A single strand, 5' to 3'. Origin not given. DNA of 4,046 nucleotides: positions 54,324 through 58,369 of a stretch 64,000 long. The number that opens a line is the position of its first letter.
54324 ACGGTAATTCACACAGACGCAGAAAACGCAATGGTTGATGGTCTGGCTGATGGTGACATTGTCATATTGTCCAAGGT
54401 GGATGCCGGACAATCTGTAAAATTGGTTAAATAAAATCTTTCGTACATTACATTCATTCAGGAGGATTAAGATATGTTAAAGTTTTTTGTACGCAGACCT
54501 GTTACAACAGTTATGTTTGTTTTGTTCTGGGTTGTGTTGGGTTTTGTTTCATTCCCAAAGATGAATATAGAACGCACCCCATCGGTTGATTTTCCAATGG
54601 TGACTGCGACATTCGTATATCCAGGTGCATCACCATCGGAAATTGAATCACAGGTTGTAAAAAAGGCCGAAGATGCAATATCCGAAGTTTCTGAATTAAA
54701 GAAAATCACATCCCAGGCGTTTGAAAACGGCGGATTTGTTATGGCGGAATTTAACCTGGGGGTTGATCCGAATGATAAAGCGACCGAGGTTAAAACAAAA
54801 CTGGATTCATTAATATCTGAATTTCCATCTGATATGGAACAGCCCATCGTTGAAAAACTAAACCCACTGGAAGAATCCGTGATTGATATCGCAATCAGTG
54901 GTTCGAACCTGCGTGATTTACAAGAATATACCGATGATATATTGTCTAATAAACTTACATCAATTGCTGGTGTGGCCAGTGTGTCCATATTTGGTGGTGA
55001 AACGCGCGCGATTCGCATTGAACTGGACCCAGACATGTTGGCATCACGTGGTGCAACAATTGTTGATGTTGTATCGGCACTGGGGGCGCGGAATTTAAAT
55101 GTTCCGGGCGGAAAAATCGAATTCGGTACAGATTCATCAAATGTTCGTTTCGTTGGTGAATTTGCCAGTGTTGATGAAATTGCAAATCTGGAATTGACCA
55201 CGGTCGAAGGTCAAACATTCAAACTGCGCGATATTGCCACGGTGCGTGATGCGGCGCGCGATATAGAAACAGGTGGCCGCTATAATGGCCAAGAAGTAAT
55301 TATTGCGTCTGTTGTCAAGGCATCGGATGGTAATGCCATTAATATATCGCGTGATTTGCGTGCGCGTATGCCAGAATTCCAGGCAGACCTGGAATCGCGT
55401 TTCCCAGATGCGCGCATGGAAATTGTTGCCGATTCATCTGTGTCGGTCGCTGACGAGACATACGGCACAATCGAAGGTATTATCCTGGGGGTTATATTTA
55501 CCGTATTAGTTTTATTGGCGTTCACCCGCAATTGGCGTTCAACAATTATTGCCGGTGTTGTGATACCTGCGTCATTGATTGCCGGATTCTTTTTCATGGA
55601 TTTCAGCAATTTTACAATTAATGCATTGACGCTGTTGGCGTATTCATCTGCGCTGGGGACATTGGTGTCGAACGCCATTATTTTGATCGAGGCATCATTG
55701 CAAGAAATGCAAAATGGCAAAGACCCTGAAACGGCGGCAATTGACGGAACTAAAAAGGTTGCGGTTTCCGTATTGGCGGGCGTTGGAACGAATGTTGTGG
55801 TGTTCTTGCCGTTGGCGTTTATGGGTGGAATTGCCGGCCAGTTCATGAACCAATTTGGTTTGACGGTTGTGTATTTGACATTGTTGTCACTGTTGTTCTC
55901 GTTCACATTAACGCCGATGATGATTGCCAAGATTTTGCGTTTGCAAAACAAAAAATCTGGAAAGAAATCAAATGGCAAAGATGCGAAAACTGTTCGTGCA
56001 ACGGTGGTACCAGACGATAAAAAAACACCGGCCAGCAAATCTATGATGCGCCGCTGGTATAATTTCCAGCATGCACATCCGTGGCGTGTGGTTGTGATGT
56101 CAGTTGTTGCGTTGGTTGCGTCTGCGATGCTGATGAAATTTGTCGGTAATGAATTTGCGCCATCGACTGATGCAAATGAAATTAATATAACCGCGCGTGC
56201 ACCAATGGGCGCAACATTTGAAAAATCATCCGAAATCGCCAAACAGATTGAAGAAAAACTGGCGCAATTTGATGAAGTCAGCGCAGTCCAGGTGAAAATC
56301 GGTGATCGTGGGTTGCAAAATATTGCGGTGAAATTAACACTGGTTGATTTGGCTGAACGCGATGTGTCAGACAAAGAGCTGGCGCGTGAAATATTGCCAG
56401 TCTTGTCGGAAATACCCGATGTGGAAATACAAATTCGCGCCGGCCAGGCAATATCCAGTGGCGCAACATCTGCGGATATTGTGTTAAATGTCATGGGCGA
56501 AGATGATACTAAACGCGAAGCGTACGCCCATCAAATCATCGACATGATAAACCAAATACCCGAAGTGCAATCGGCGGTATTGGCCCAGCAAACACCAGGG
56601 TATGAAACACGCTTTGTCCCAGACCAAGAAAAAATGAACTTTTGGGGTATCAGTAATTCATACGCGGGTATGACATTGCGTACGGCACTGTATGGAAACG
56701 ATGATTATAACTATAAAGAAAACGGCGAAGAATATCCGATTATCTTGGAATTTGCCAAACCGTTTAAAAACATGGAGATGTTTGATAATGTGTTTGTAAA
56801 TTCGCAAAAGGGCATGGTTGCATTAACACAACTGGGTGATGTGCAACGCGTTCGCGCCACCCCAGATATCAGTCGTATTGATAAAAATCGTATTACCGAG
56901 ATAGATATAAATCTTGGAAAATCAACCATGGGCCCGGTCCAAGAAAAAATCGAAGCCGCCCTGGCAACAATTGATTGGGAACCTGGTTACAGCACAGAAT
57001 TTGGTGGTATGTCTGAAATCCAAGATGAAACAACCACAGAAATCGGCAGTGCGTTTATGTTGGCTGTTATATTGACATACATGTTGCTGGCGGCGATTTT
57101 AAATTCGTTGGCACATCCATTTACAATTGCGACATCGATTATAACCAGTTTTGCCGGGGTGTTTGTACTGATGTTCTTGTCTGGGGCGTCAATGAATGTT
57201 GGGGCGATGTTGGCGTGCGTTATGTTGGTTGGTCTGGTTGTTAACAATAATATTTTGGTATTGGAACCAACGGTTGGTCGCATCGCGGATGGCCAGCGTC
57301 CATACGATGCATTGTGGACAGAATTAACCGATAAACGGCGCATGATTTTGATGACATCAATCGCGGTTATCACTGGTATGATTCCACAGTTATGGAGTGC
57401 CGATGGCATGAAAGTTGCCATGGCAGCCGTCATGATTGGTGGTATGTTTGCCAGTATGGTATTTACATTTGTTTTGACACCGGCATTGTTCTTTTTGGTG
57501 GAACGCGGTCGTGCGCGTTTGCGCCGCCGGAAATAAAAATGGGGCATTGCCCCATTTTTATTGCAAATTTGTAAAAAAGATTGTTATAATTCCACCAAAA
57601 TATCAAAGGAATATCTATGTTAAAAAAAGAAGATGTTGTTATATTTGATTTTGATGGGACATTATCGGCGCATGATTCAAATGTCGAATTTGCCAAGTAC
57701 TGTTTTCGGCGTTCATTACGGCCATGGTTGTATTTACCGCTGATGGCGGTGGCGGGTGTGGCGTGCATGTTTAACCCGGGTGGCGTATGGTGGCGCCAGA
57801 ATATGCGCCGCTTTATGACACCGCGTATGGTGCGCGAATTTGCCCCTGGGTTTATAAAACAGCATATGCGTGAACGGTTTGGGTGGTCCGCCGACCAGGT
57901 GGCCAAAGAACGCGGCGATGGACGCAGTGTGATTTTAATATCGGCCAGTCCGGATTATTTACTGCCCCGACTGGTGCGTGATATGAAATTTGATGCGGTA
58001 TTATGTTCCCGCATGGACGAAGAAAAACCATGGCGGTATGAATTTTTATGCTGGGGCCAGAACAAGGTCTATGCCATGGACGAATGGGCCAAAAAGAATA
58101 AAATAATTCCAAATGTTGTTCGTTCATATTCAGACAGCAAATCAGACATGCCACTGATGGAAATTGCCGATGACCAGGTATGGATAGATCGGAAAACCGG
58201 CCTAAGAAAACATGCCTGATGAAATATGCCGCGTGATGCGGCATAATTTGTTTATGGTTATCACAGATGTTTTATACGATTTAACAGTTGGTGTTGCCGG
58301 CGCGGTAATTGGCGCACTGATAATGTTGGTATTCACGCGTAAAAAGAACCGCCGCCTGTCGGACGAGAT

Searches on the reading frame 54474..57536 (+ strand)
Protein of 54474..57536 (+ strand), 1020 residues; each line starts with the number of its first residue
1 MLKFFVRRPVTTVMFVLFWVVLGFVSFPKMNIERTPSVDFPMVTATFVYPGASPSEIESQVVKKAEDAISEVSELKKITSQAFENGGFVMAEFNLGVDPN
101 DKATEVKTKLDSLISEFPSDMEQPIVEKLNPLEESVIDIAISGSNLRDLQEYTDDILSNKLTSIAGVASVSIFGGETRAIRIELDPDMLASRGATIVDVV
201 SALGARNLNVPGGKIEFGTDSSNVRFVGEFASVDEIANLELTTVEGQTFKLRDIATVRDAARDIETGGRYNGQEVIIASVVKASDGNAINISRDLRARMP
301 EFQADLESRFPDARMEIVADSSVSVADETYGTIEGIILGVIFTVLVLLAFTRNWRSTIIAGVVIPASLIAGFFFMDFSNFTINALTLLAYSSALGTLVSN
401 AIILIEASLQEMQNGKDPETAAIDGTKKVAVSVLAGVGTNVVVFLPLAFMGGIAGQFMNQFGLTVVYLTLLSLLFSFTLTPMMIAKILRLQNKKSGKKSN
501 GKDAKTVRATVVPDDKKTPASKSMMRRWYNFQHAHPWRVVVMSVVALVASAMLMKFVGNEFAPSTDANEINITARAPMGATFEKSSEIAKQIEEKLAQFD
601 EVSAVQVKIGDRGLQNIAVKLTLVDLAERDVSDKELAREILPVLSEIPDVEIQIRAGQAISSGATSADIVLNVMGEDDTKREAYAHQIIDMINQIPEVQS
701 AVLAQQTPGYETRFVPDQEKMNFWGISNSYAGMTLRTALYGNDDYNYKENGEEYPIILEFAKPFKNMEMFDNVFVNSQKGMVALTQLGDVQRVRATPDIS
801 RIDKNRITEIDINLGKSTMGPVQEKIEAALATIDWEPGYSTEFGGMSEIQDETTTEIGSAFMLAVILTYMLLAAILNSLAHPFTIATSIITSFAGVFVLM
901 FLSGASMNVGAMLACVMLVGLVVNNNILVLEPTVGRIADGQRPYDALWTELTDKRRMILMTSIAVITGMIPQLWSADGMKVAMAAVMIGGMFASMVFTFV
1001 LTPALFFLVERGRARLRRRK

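Call 28: search_protein_families(library=pfam, proteins=[window:54474-57536:+], max_evalue=0.001)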
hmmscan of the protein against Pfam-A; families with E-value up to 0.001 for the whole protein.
window:54474-57536:+ (1020 aa): 1 family
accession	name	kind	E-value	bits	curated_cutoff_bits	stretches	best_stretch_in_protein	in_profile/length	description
PF00873.25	ACR_tran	-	1.5e-180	602.7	28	1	1-1009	1-1020/1021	AcrB/AcrD/AcrF family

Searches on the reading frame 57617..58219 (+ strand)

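Call 28: search_protein_families(library=pfam, proteins=[window:57617-58219:+], max_evalue=0.001)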
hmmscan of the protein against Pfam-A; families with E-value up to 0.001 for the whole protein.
window:57617-58219:+ (200 aa): 1 family
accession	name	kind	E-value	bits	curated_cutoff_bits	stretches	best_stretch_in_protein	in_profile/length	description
PF12710.13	HAD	-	7.4e-21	75.9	27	1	8-182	1-189/189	haloacid dehalogenase-like hydrolase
